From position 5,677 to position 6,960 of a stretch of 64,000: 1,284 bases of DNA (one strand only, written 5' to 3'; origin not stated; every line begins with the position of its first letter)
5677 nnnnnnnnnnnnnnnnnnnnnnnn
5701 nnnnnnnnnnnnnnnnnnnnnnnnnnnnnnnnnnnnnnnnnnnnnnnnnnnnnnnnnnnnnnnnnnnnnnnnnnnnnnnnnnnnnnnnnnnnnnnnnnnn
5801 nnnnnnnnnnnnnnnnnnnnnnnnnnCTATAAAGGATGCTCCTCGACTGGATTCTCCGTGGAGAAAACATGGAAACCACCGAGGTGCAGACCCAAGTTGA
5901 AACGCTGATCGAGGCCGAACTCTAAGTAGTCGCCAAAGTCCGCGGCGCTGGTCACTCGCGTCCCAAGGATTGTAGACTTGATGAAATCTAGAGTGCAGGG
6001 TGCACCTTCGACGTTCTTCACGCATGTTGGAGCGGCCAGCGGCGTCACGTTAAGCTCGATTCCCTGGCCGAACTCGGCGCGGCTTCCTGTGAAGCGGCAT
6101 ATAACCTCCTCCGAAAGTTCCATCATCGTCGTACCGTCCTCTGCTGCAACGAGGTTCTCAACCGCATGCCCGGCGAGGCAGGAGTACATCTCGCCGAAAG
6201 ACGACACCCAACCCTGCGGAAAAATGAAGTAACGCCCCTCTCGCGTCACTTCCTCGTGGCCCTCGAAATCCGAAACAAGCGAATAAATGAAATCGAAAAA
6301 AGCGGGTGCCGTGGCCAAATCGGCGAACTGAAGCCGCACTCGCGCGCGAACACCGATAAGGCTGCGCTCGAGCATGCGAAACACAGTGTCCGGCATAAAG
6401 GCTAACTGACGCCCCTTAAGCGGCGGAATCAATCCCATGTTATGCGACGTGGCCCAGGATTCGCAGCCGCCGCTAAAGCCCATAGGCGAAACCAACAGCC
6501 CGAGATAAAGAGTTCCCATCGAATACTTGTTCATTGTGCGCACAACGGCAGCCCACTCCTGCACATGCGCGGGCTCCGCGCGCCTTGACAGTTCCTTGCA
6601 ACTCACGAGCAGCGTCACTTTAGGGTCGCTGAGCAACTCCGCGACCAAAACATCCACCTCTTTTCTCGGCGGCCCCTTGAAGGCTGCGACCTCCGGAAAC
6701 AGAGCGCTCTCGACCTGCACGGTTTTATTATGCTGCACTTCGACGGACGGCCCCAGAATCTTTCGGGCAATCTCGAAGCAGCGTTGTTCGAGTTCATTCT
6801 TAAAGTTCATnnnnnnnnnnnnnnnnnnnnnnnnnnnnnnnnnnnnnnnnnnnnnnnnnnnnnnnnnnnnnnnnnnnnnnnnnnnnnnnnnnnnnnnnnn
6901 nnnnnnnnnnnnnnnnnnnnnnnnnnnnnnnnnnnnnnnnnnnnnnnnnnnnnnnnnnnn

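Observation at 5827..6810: Mrr-type nuclease domain with an S-x-K variant of the catalytic (D/E/Q)-x-K, fused to a ~200-aa domain without recognisable motifs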

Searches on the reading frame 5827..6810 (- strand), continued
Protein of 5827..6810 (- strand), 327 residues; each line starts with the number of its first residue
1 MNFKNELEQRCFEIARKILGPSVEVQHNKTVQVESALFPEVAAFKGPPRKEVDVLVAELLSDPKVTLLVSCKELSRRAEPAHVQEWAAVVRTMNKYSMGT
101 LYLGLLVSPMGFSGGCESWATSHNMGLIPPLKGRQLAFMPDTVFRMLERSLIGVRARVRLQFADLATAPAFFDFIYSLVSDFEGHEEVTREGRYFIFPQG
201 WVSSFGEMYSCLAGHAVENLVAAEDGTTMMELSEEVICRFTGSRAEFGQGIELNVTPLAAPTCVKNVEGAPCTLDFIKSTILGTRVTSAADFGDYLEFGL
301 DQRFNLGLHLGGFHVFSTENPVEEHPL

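Call 66: fold_search(model_id=the predicted structure, library=viral)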
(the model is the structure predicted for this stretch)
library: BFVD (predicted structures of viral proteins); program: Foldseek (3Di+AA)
matches with E <= 10: 1007; with E <= 0.001: 2
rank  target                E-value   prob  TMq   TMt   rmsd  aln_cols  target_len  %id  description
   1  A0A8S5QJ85            6.8e-04  0.92  0.28  0.31  17.8       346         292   10  Restriction endonuclease [Siphoviridae sp. ctezl47]
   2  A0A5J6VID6            7.7e-04  1.00  0.25  0.16   3.8       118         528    7  NFACT RNA-binding domain-containing protein [Megaviridae environmental sample]
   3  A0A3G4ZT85            1.2e-03  0.99  0.27  0.37  16.8       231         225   13  Uncharacterized protein [Edafosvirus sp.]
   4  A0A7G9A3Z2            1.6e-03  1.00  0.28  0.29   7.2       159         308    9  Uncharacterized protein [Bacteriophage sp.]
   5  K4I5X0                1.9e-03  0.99  0.27  0.40  15.2       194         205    8  Uncharacterized protein [Salmonella phage STML-198]
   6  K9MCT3                2.0e-03  0.97  0.27  0.34   9.9       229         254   13  (no name in the UniProt tables at hand)
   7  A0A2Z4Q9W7            3.6e-03  1.00  0.25  0.34   4.5       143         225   19  (no name in the UniProt tables at hand)
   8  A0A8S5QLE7            3.6e-03  1.00  0.22  0.26   6.0       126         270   15  Restriction endonuclease [Siphoviridae sp. ctVCm11]
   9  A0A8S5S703            4.8e-03  0.80  0.24  0.20  19.1       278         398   12  Restriction endonuclease [Siphoviridae sp. ctVDy27]
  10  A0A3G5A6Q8            8.2e-03  1.00  0.29  0.30   6.3       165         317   11  Uncharacterized protein [Hyperionvirus sp.]
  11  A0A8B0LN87            8.2e-03  0.96  0.25  0.46   8.7       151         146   10  Uncharacterized protein [uncultured archaeal virus]
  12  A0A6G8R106            9.2e-03  0.60  0.18  0.19  16.4       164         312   12  Cas4 family exonuclease [Microbacterium phage Arete]
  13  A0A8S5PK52            1.1e-02  0.96  0.24  0.31  10.1       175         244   11  Restriction endonuclease [Siphoviridae sp. ctXBp18]
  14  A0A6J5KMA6            1.2e-02  0.51  0.13  0.06  11.9       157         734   11  Uncharacterized protein [uncultured Caudovirales phage]
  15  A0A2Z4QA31            1.4e-02  0.94  0.22  0.30   8.0       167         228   14  (no name in the UniProt tables at hand)
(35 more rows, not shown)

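Call 67: search_protein_families(library=pfam, alignment_id=A6, max_evalue=0.01)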
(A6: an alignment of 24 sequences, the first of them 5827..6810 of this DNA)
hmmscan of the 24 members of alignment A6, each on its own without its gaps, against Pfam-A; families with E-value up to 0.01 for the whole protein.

A. member 1, window:5827-6810:- (327 aa): 0 families

B. families by the number of members that match (of 24 scanned): 2 families
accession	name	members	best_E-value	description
PF10356.15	RRG7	12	6.8e-05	Required for respiratory growth protein 7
PF04471.18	Mrr_cat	8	4e-05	Restriction endonuclease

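Call 72: search_protein_families(library=pfam, proteins=[L022:7095-8102:-, L022:8102-8557:-, L024:6818-8098:+, L024:6797-7720:-], max_evalue=0.001)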
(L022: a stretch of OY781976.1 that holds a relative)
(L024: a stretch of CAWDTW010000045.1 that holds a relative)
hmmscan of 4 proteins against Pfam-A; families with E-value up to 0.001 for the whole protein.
L022:7095-8102:- (336 aa): 3 families
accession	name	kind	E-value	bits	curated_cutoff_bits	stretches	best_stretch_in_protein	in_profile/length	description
PF00665.32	rve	-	4.1e-21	75.6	32.6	1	122-221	2-100/102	Integrase core domain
PF13683.12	rve_3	-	1.9e-11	44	26.5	1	212-277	2-67/67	Integrase core domain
PF13565.12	HTH_32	-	0.00067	20.6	33.7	0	39-96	19-73/73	Homeodomain-like domain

L022:8102-8557:- (152 aa): 4 families
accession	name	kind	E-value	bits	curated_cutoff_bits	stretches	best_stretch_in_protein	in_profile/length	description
PF01527.26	HTH_Tnp_1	-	7e-06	26.6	24.1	1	37-116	4-74/75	Transposase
PF00170.26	bZIP_1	-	3.1e-05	24.4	27.6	1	94-135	20-61/64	bZIP transcription factor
PF07716.20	bZIP_2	-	0.00032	21.2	22.3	1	95-128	20-53/54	Basic region leucine zipper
PF13518.12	HTH_28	-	0.00048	20.6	25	0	69-98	23-52/52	Helix-turn-helix domain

L024:6818-8098:+ (427 aa): 3 families
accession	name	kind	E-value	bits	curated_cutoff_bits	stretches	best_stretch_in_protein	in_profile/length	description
PF01610.23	DDE_Tnp_ISL3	-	1.2e-59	202.4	23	1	181-412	1-238/240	Transposase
PF13542.12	HTH_Tnp_ISL3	-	2.2e-17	62.7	27.4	1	117-166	2-51/51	Helix-turn-helix domain of transposase family ISL3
PF14690.11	Zn_ribbon_ISL3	-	2.4e-12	47.5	25.5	1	67-111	3-47/47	zinc-finger of transposase IS204/IS1001/IS1096/IS1165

L024:6797-7720:- (308 aa): 0 families

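Call 82: search_protein_families(library=padloc, proteins=[L020:43-5040:+, L021:658-5247:+, L020:7944-11249:-, L007:3196-6636:-, L015:10249-12978:-, L016:9952-12438:-, L029:882-3353:+, L031:7245-9542:-, L023:7614-10331:-], max_evalue=1e-8)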
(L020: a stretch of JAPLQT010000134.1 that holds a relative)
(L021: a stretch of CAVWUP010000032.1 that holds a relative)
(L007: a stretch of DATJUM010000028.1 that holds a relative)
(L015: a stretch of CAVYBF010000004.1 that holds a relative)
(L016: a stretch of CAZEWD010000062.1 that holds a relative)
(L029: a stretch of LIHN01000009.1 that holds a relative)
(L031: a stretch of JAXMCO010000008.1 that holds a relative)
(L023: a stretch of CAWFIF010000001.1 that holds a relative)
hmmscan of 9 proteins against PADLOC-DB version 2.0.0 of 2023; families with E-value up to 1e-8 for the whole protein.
L020:43-5040:+ (1666 aa): 5 families
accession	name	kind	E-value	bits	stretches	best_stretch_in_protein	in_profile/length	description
PDLC02806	SspH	-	0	2161.4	1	3-1656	133-1765/1766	SspH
PDLC02803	SspH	-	0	1475.1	3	3-1170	135-1254/1255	SspH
PDLC02805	SspH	-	6.4e-145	482.5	2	32-1134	167-1257/1400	SspH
PDLC02804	SspH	-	1.3e-46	156.8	2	1427-1648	1332-1553/1561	SspH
PDLC04140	mad8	-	1.5e-23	81.8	1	1427-1619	26-275/314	mads_8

L021:658-5247:+ (1530 aa): 20 families
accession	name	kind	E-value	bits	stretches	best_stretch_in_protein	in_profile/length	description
PDLC02643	DrmMI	-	1.7e-63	213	2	444-769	547-879/1347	DrmMI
PDLC03613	REase_MTase_IIG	-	1.2e-41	140.4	1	719-1131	719-1084/1250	Type IIG restriction enzyme-methyltransferase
PDLC03622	REase_MTase_IIG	-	4.8e-38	128.2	3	824-1182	946-1289/1524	Type IIG restriction enzyme-methyltransferase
PDLC02638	DrmMI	-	2e-37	126.9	1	440-770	542-883/935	DrmMI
PDLC03620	REase_MTase_IIG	-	1.4e-31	107.1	0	534-586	674-727/1378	Type IIG restriction enzyme-methyltransferase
PDLC03611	REase_MTase_IIG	-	4e-27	92.1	1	437-593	503-662/1532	Type IIG restriction enzyme-methyltransferase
PDLC03614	REase_MTase_IIG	-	9.8e-23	77.7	0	720-880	922-1071/1584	Type IIG restriction enzyme-methyltransferase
PDLC02645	DrmMI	-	2.1e-21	73.9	1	444-587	541-715/772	DrmMI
PDLC02646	DrmMI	-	7.4e-21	72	1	488-586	6-99/792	DrmMI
PDLC02639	DrmMI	-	8e-21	72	1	451-607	249-409/803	DrmMI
PDLC03618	REase_MTase_IIG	-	2e-20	69.7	1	532-585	660-713/1429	Type IIG restriction enzyme-methyltransferase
PDLC02644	DrmMI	-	1.8e-19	67.2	1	440-584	53-228/988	DrmMI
PDLC03604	REase_MTase_IIG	-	2.7e-17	60.1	1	412-589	320-508/1011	Type IIG restriction enzyme-methyltransferase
PDLC03629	REase_MTase_IIG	-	4.6e-15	52.5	1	483-585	429-536/1182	Type IIG restriction enzyme-methyltransferase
PDLC03348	MTase_II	-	1.9e-13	47.8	1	444-585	212-335/727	Type II methyltransferase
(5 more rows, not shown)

L020:7944-11249:- (1102 aa): 13 families
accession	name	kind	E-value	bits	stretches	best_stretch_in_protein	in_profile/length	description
PDLC02780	SspC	-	0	1283.1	1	12-1041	5-1044/1045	SspC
PDLC02779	SspC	-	9.4e-209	693.8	1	15-1022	2-1053/1054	SspC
PDLC02781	SspC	-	5.1e-178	592.1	1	20-1069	2-1102/1104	SspC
PDLC02770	SspC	-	1.1e-168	561.5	1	17-1027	5-1044/1047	SspC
PDLC02778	SspC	-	3.7e-156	519.6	1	18-1024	1-1051/1053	SspC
PDLC02774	SspC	-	1.8e-141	471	1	18-1026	1-1032/1065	SspC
PDLC02775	SspC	-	6.5e-139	462.5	1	12-1023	7-1062/1064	SspC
PDLC02772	SspC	-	7.4e-112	373.2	1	20-1019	13-1064/1123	SspC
PDLC02478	BrxC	-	3.1e-109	364.2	1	17-1009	9-1050/1108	BrxC-PglY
PDLC02777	SspC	-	2.4e-105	351.8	1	20-1028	2-1051/1097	SspC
PDLC02773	SspC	-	2.4e-99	331.7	1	20-1004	2-998/1011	SspC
PDLC02776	SspC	-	1e-83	279.8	1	36-910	9-863/1039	SspC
PDLC02771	SspC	-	5.7e-39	132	2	363-714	461-812/828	SspC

L007:3196-6636:- (1147 aa): 0 families

L015:10249-12978:- (910 aa): 1 family
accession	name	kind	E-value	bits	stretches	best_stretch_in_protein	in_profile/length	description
PDLC02169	Avs4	-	4.6e-09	32.1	1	58-209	750-899/1570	-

L016:9952-12438:- (829 aa): 0 families

L029:882-3353:+ (824 aa): 0 families

L031:7245-9542:- (766 aa): 0 families

L023:7614-10331:- (906 aa): 2 families
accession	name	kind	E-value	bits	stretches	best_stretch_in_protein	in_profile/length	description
PDLC00662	HmaC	-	0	1022.1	1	165-888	2-715/941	AAA+ ATPase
PDLC02192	DUF499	-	1.1e-46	157.3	1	207-855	34-635/1022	-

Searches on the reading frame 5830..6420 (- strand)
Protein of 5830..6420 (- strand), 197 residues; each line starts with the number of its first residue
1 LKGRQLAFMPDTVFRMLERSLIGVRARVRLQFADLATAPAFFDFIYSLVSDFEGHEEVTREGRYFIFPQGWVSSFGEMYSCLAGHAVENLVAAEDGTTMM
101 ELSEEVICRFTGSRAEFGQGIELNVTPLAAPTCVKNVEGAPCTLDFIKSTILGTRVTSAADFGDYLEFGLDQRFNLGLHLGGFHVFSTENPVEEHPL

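Call 32: predict_structure(alignment_id=A2)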
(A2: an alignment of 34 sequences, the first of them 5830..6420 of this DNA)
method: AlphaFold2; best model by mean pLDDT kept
length: 197 residues; sequences in the alignment: 34
mean_pLDDT: 79.3   pTM: 0.68
mean pLDDT of the five models: 79.3, 75.7, 74.4, 71.2, 71.1
residues with pLDDT >= 90: 92; 70-90: 44; 50-70: 42; < 50: 19
segments of 3 or more residues with pLDDT < 50: 1-8, 50-60
pLDDT, mean of each block of 10 residues (from residue 1): 43 60 57 57 55 43 83 84 96 96 97 93 90 90 96 94 91 94 91 75
secondary structure, 60 per line:
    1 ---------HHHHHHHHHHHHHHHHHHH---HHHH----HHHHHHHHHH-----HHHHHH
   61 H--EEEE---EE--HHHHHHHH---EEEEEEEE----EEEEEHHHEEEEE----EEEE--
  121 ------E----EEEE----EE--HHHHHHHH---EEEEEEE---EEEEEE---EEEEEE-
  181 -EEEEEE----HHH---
elements in order: H10-28 H32-35 H40-49 H55-61 E64-67 H75-82 E86-93 E98-102 E106-110 E115-118 E132-135 H144-151 E155-161 E165-170 E174-179 E182-187

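Call 34: fold_search(model_id=the predicted structure, library=pdb)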
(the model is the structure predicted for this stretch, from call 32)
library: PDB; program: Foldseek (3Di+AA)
matches with E <= 10: 1395; with E <= 0.001: 0
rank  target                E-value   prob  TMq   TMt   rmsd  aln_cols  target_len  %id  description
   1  3j92_u                1.8e-03  0.99  0.33  0.46   7.9       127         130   20  Structure and assembly pathway of the ribosome quality control complex (released 2015-01-21)
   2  9gy4_Z                2.1e-03  1.00  0.37  0.11   4.7       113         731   16  60S ribosomal subunit in complex with E3-UFM1 ligase and RQC machinery components NEMF and LTN1 (Composite map) (released 2025-05-14)
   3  5h3x                  2.6e-03  1.00  0.37  0.28   5.4       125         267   12  The structure of the N-terminal of the fibronectin/fibrinogen-binding protein from Streptococcus suis (FBPS) (released 2016-11-16)
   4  6pon_B                5.9e-03  1.00  0.41  0.31   4.6       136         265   10  CRYSTAL STRUCTURE OF THE N-TERMINAL DOMAIN OF FIBRONECTIN- BINDING PROTEIN PAVA FROM STREPTOCOCCUS PNEUMONIAE (released 2019-07-31)
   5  8s1u_H                8.4e-03  1.00  0.37  0.15   4.9       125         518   10  YlmH bound to stalled 50S subunits with RqcH and PtRNA (released 2024-06-12)
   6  3doa                  9.5e-03  1.00  0.36  0.27   6.8       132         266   11  The crystal structure of the fibrinogen binding protein from Staphylococcus aureus (released 2008-09-30)
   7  6pon_A                1.0e-02  1.00  0.36  0.29   5.2       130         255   12  CRYSTAL STRUCTURE OF THE N-TERMINAL DOMAIN OF FIBRONECTIN- BINDING PROTEIN PAVA FROM STREPTOCOCCUS PNEUMONIAE (released 2019-07-31)
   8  7aqc_R                2.2e-02  0.99  0.37  0.14   4.9       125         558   10  Structure of the bacterial RQC complex (Decoding State) (released 2020-11-25)
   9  7v2w_H                2.3e-02  0.38  0.19  0.11  12.4       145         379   11  protomer structure from the dimer of yeast THO complex (released 2022-07-27)
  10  3o4h_C                2.3e-02  0.25  0.15  0.07  12.7       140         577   14  Structure and Catalysis of Acylaminoacyl Peptidase (released 2010-11-17)
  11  9l5r_W                2.3e-02  0.14  0.16  0.09  36.6       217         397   10  Cryo-EM structure of the thermophile spliceosome (state ILS) (released 2025-03-12)
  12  2hu8_B                2.5e-02  0.23  0.14  0.07  13.6       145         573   14  Binding of inhibitors by Acylaminoacyl peptidase (released 2007-05-15)
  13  3ey7_B                2.6e-02  0.06  0.11  0.13  13.1       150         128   13  Structure from the mobile metagenome of V. Cholerae. Integron cassette protein VCH_CASS1 (released 2009-01-13)
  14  7eeb_G                2.9e-02  0.63  0.22  0.08   7.6       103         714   12  Structure of the CatSpermasome (released 2021-07-28)
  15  8am5_S                3.1e-02  0.66  0.18  0.13   9.3       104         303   12  RCII/PSI complex, class 3 (released 2023-08-16)
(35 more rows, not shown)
